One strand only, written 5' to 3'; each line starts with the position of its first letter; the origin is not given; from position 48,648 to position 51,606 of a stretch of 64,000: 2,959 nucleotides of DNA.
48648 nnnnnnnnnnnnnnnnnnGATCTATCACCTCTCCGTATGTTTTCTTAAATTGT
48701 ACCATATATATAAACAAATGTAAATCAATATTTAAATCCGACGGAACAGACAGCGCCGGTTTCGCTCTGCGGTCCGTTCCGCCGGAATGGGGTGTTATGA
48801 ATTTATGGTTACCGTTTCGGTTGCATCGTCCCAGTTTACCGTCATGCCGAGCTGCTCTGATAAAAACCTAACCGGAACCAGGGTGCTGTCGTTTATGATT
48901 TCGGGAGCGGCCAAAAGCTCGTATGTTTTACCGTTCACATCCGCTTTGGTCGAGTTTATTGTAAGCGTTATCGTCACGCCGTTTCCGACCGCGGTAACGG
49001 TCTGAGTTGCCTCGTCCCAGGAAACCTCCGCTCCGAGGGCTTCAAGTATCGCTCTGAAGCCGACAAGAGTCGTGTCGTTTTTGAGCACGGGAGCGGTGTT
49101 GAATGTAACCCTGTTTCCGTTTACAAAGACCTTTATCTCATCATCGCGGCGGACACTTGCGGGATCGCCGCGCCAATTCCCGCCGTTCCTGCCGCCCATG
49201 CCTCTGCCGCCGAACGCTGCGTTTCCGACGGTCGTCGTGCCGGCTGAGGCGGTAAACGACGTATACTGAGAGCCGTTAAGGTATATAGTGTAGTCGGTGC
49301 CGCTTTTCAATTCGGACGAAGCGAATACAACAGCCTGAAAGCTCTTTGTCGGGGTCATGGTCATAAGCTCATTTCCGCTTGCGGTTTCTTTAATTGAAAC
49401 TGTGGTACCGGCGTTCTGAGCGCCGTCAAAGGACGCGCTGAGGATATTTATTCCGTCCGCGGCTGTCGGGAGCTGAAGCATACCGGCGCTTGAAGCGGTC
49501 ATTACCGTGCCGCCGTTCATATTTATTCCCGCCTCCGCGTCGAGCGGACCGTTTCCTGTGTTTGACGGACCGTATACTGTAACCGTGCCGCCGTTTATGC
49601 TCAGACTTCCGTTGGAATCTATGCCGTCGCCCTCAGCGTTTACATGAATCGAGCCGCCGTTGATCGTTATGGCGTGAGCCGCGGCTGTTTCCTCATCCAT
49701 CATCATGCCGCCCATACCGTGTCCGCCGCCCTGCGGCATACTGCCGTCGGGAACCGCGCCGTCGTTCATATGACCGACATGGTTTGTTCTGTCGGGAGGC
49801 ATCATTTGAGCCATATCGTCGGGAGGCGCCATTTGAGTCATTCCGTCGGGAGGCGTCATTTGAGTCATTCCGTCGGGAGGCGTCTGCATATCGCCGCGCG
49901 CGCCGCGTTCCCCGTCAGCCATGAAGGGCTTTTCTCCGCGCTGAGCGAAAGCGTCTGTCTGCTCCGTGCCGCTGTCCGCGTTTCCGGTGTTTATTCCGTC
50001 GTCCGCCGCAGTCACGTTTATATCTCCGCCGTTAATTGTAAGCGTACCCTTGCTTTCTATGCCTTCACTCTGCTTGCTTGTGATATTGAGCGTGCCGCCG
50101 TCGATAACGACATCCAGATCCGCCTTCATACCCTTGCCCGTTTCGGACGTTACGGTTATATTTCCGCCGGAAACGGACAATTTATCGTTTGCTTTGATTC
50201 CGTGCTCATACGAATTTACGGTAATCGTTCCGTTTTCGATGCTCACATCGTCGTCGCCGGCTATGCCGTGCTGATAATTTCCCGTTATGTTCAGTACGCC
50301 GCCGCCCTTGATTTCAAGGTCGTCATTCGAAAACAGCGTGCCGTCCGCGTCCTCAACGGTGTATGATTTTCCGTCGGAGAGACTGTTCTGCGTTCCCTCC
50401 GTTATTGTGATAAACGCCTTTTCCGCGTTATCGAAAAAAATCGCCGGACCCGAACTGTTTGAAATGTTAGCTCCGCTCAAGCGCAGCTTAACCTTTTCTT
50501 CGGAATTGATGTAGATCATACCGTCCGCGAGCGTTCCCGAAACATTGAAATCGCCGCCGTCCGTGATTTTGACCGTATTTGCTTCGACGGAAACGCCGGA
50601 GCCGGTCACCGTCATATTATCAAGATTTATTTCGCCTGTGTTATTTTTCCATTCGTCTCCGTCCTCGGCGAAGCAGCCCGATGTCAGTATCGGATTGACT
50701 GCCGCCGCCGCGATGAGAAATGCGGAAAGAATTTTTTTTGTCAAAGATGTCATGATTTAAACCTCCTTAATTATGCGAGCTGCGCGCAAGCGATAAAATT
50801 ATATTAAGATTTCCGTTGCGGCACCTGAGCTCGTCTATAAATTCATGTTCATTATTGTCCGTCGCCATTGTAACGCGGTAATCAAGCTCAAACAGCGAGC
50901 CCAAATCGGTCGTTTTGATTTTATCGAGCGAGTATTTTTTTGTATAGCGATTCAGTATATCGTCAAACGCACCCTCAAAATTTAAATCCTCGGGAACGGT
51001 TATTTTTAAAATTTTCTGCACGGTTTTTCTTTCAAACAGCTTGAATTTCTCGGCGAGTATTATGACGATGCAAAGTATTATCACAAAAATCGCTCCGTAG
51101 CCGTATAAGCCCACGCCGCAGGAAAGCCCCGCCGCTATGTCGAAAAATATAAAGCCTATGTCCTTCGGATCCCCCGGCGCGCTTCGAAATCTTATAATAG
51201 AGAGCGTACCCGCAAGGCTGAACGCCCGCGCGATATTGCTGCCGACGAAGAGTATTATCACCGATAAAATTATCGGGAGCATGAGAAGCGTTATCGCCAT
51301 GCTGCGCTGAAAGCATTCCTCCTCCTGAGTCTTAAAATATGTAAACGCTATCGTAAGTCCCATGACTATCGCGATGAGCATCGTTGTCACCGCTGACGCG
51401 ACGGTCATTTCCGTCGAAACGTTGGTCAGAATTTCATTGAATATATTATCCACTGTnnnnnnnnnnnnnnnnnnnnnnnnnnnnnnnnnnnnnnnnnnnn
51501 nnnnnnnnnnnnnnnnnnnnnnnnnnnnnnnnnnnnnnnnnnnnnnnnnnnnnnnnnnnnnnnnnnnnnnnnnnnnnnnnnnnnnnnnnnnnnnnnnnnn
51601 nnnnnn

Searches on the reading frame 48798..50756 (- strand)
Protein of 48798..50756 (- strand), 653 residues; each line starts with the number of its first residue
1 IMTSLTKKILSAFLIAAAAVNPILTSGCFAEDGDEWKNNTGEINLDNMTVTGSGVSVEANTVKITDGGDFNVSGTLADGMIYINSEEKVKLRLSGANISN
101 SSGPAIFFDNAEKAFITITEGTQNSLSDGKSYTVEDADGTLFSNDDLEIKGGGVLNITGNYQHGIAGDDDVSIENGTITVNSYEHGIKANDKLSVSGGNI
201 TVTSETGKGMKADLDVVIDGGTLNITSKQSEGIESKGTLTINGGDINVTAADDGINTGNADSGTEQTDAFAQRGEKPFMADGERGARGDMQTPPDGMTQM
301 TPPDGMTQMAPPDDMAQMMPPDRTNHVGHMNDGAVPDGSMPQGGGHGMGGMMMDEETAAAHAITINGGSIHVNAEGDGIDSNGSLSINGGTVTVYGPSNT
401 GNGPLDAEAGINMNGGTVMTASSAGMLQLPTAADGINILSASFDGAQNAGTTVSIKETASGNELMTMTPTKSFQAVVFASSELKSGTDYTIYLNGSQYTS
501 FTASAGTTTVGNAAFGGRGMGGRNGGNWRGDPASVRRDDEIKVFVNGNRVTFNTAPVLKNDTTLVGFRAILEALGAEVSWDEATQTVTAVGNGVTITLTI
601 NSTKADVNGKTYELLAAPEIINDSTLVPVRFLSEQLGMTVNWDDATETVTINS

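Call 43: search_protein_families(library=pfam, proteins=[window:48798-50756:-], max_evalue=0.00001)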
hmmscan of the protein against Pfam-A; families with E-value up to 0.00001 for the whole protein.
window:48798-50756:- (653 aa): 2 families
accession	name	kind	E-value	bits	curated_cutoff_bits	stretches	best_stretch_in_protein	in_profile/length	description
PF14262.12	Cthe_2159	-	4.4e-61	206.9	25.8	2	59-213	2-158/262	Carbohydrate-binding domain-containing protein Cthe_2159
PF07833.16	Cu_amine_oxidN1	-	7.7e-37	126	24.2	1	544-651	1-108/108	Copper amine oxidase N-terminal domain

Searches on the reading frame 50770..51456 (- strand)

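Call 43: search_protein_families(library=pfam, proteins=[window:50770-51456:-], max_evalue=0.00001)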
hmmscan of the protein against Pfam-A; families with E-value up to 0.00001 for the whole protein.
window:50770-51456:- (229 aa): 1 family
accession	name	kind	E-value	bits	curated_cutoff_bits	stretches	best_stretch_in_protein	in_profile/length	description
PF16316.10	DUF4956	-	6.3e-19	68.8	30.6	1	30-181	3-157/169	Domain of unknown function (DUF4956)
